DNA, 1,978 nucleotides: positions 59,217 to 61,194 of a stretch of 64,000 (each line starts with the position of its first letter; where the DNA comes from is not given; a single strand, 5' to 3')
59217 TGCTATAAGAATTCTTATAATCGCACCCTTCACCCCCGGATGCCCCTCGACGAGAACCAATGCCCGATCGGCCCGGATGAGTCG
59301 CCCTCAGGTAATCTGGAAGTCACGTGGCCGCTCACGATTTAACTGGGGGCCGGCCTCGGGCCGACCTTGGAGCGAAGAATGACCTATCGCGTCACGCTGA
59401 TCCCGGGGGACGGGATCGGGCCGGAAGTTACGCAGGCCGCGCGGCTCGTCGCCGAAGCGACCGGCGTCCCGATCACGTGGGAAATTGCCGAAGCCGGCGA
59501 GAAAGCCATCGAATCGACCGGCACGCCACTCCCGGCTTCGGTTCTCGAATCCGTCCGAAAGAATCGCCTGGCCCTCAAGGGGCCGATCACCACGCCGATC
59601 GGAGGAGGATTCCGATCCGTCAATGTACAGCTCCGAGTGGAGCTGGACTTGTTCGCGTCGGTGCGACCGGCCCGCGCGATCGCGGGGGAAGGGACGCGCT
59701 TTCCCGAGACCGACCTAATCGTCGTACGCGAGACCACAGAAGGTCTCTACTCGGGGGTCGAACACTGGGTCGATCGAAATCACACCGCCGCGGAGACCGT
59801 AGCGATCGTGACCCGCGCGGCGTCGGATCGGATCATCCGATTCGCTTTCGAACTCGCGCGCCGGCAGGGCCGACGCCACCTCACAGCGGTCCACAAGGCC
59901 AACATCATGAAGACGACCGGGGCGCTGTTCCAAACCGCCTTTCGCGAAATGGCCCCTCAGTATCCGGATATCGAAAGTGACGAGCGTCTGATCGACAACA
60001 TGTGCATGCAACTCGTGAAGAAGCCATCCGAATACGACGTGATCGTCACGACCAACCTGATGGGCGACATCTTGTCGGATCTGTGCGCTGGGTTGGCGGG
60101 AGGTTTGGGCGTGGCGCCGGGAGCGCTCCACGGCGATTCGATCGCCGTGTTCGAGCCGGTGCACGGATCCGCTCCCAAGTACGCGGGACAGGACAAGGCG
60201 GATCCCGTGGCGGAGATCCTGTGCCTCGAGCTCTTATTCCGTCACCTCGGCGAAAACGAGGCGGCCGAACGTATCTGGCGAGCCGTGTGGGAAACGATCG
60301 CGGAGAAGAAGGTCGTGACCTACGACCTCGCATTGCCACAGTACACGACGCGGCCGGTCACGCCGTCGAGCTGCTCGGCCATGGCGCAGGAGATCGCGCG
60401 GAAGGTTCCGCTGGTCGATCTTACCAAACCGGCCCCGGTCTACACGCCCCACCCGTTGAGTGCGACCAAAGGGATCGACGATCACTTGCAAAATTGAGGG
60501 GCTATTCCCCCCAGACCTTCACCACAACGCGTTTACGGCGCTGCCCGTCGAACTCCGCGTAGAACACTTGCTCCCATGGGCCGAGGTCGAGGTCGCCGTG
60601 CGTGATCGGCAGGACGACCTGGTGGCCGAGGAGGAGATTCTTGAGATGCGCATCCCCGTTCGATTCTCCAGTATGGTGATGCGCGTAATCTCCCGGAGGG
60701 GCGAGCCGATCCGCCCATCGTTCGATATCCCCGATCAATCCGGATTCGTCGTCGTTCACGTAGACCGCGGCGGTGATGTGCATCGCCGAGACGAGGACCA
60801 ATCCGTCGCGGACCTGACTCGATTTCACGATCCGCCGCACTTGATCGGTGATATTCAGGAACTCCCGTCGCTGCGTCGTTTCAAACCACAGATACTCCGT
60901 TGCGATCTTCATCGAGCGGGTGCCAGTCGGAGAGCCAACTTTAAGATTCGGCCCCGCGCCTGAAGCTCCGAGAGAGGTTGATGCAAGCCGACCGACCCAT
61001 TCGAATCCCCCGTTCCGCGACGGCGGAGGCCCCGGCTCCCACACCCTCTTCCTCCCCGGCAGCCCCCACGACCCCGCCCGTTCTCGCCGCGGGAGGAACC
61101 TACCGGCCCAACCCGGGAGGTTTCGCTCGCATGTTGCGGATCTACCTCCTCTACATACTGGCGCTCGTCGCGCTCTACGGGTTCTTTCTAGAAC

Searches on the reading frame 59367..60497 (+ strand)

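Call 11: search_protein_families(library=ncbifam, proteins=[window:59367-60497:+], max_evalue=0.00001)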
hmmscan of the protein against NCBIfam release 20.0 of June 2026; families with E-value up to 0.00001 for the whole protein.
window:59367-60497:+ (376 aa): 16 families
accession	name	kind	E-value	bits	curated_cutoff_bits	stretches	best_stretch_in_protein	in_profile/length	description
NF006529.0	PRK08997.1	equivalog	8.9e-117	389.8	510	1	5-324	2-321/335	isocitrate dehydrogenase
TIGR00175.1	mito_nad_idh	equivalog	1.4e-100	336.8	432.4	1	7-323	4-319/334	isocitrate dehydrogenase (NAD(+))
NF006673.0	PRK09222.1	equivalog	3e-98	329.9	509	1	5-332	3-329/482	NADP-dependent isocitrate dehydrogenase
TIGR02088.1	LEU3_arch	subfamily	4e-96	322.1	409.8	1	9-321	1-310/324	isopropylmalate/isohomocitrate dehydrogenases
NF040626.1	AksF2_Meth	equivalog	6.3e-93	311.6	540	1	7-322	2-314/333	homoisocitrate dehydrogenase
TIGR02924.1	ICDH_alpha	equivalog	8.9e-81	272.3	561.35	1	9-331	3-324/473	isocitrate dehydrogenase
NF002898.0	PRK03437.1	equivalog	2.2e-75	254.1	393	1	5-316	3-328/347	3-isopropylmalate dehydrogenase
NF040619.1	AksF_Meth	equivalog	5.1e-74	249.4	500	1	7-322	2-331/343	homoisocitrate dehydrogenase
TIGR00183.1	prok_nadp_idh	equivalog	2.3e-73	247.4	567.3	2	147-344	200-413/417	isocitrate dehydrogenase (NADP(+))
NF005425.0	PRK07006.1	equivalog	7.7e-70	235.7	490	2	208-344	281-413/416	NADP-dependent isocitrate dehydrogenase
TIGR02089.1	TTC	equivalog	9.4e-66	222.1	470.4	1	6-334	3-347/352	tartrate dehydrogenase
NF005036.0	PRK06451.1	equivalog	9.8e-64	215.6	484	1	11-322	28-387/412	NADP-dependent isocitrate dehydrogenase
TIGR00169.1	leuB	equivalog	2.2e-61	207.9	353.2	1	8-324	1-335/349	3-isopropylmalate dehydrogenase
NF040855.1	iso_homocit_dh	equivalog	7.3e-60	203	680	1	7-322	2-303/345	isocitrate--homoisocitrate dehydrogenase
NF005610.0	PRK07362.1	equivalog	1.3e-59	202.2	585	2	204-345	334-472/474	NADP-dependent isocitrate dehydrogenase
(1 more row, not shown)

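Call 12: search_protein_families(library=pfam, proteins=[window:59367-60497:+], max_evalue=0.00001)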
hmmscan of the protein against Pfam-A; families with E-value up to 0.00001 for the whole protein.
window:59367-60497:+ (376 aa): 1 family
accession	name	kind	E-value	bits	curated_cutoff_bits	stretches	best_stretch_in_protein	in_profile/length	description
PF00180.25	Iso_dh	-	3.1e-98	329.7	27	1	9-340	2-345/348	Isocitrate/isopropylmalate dehydrogenase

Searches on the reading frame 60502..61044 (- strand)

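Call 50: search_protein_families(library=pfam, proteins=[window:60502-61044:-], max_evalue=0.001)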
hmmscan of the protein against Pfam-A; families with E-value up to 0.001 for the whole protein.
window:60502-61044:- (180 aa): 1 family
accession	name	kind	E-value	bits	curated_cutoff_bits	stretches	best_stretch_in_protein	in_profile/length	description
PF01894.22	UPF0047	-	1.6e-36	125.4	27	1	64-177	1-117/117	Uncharacterised protein family UPF0047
